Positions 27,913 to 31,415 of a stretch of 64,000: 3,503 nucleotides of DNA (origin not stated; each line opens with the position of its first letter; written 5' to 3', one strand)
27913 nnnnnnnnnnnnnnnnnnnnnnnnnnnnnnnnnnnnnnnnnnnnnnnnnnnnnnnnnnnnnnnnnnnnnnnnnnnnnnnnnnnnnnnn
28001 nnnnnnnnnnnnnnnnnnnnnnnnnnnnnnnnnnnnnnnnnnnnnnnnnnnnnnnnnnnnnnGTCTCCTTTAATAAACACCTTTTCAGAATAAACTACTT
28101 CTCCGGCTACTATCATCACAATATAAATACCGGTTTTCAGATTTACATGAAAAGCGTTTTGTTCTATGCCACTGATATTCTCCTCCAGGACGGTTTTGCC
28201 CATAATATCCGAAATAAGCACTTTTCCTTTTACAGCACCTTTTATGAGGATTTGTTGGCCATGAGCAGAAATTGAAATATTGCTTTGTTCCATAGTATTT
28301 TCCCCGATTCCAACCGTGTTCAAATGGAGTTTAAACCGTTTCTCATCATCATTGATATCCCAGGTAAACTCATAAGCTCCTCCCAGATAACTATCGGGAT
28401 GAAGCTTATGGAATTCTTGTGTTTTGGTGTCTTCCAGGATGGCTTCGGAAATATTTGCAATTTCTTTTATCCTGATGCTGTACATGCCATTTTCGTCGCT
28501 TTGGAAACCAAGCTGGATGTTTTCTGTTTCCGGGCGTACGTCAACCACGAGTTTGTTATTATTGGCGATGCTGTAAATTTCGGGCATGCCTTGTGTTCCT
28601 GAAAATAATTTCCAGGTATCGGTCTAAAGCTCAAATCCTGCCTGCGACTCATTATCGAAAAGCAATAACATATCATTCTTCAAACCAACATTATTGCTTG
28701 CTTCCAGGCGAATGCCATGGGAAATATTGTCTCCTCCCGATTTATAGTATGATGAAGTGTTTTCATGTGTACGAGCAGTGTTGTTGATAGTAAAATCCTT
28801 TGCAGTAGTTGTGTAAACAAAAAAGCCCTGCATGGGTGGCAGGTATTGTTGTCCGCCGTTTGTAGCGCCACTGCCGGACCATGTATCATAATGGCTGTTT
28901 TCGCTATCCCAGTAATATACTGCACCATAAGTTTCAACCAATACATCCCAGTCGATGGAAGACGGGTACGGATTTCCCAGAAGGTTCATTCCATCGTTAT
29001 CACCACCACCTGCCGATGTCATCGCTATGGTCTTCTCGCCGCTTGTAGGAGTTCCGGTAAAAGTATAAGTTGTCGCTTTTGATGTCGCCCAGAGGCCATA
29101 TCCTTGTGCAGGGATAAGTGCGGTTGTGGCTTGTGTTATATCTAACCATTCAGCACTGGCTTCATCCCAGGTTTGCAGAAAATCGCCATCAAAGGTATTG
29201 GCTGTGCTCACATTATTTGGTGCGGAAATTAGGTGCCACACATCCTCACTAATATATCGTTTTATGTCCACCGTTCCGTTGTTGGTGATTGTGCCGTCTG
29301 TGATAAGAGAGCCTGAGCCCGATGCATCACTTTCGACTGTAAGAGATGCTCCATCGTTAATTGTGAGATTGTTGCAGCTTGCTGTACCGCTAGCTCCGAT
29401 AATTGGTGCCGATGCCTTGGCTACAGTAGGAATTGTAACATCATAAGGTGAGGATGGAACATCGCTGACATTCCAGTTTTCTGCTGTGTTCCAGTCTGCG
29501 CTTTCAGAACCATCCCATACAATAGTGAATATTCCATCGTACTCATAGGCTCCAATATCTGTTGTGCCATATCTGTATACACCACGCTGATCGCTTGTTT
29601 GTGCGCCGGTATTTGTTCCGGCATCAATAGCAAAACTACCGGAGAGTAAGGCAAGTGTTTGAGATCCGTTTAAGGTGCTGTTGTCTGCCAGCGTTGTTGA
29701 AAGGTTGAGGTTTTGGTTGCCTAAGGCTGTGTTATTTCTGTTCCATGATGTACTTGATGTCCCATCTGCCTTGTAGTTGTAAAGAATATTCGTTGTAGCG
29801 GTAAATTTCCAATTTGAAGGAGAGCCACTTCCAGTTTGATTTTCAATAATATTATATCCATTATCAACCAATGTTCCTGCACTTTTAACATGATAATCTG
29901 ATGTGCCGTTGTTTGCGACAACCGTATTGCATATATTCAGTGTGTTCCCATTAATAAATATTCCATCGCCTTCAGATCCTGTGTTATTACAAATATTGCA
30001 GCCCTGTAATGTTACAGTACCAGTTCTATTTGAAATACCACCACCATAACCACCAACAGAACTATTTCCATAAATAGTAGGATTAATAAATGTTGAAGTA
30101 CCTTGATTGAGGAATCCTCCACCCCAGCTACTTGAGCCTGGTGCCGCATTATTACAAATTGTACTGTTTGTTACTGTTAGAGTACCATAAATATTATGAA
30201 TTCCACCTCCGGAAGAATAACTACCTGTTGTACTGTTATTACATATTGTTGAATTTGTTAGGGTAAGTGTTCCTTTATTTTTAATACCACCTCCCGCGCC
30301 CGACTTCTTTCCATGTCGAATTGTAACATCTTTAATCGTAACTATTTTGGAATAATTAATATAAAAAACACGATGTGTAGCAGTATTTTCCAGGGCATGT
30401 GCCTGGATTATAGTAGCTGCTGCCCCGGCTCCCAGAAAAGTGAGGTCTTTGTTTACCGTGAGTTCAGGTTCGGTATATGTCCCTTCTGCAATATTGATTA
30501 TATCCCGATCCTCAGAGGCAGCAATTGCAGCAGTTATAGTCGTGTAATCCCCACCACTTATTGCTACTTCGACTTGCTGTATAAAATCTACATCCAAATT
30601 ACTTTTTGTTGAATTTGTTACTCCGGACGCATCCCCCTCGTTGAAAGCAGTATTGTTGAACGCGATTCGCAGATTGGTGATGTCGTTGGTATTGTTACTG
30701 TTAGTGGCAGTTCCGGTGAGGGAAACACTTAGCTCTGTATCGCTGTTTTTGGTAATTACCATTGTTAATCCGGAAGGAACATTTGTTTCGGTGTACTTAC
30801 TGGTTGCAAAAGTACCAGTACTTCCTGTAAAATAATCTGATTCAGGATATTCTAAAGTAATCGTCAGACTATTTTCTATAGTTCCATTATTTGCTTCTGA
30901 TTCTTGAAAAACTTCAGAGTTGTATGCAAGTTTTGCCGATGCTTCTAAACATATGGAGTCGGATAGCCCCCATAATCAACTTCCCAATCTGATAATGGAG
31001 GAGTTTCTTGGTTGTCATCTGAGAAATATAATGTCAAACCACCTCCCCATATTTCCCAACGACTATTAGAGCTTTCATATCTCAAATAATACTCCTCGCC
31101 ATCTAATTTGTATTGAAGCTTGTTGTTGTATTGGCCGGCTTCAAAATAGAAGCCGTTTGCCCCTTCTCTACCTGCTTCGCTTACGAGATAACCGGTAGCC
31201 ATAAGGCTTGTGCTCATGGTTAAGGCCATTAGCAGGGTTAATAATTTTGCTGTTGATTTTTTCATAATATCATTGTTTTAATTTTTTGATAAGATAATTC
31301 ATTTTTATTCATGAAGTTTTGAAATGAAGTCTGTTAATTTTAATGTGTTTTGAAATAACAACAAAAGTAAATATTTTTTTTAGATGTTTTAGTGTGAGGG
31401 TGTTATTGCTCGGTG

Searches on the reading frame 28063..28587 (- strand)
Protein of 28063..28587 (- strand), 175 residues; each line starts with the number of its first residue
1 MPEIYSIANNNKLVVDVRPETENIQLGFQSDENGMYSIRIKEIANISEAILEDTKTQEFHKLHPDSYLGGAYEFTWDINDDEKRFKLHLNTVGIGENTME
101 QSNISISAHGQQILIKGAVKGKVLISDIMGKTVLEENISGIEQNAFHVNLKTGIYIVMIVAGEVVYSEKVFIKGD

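Call 70: search_protein_families(library=pfam, proteins=[window:28063-28587:-], max_evalue=0.01)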
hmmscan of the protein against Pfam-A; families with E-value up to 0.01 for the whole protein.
seq(175 aa): 2 families
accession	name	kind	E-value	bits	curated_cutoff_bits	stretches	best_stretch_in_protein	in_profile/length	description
PF19910.5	DUF6383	-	1.8e-06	28.5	23.7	1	96-163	4-67/74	Domain of unknown function (DUF6383)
PF18962.6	Por_Secre_tail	-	0.00011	22.9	27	1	121-172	22-75/75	Secretion system C-terminal sorting domain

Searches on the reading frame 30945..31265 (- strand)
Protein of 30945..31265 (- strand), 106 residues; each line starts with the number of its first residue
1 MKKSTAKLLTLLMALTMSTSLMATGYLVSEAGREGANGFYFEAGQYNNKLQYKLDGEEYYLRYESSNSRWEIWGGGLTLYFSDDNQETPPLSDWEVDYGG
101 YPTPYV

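Call 66: find_encoding_contigs(protein=window:30945-31265:-, flank=2500, max_places=10)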
Protein window:30945-31265:- (106 aa): 5 contigs read that carry it; 3 places shown.
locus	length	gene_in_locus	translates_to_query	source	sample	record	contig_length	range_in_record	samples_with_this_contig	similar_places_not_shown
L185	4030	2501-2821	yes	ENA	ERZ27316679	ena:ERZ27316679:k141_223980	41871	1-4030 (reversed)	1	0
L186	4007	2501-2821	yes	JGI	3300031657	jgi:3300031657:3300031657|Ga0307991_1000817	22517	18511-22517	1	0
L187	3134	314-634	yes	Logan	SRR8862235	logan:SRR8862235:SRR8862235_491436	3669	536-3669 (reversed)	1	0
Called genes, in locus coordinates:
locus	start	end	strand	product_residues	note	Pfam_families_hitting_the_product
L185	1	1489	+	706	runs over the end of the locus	PF12867:DinB_2, PF03781:FGE-sulfatase, PF13489:Methyltransf_23, PF08241:Methyltransf_11, PF08242:Methyltransf_12 (faint), PF13649:Methyltransf_25 (weak), PF13847:Methyltransf_31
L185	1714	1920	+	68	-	-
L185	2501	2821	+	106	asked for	-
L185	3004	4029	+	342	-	?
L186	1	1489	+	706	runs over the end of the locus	PF12867:DinB_2, PF03781:FGE-sulfatase, PF13489:Methyltransf_23, PF08241:Methyltransf_11, PF08242:Methyltransf_12 (faint), PF13649:Methyltransf_25 (weak), PF13847:Methyltransf_31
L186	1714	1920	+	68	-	-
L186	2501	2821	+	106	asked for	-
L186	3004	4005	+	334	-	?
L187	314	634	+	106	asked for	-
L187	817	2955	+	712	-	-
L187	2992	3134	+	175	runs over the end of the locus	PF18962:Por_Secre_tail (faint), PF19910:DUF6383 (weak)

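Call 67: find_homologous_proteins(query=window:30945-31265:-, max_evalue=1e-10)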
Query window:30945-31265:- (106 aa): 1 proteins with E <= 1e-10 among 1 candidates.
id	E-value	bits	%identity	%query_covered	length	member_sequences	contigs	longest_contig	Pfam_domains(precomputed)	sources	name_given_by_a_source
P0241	1.6e-65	236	100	100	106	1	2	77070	-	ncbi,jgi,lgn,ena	-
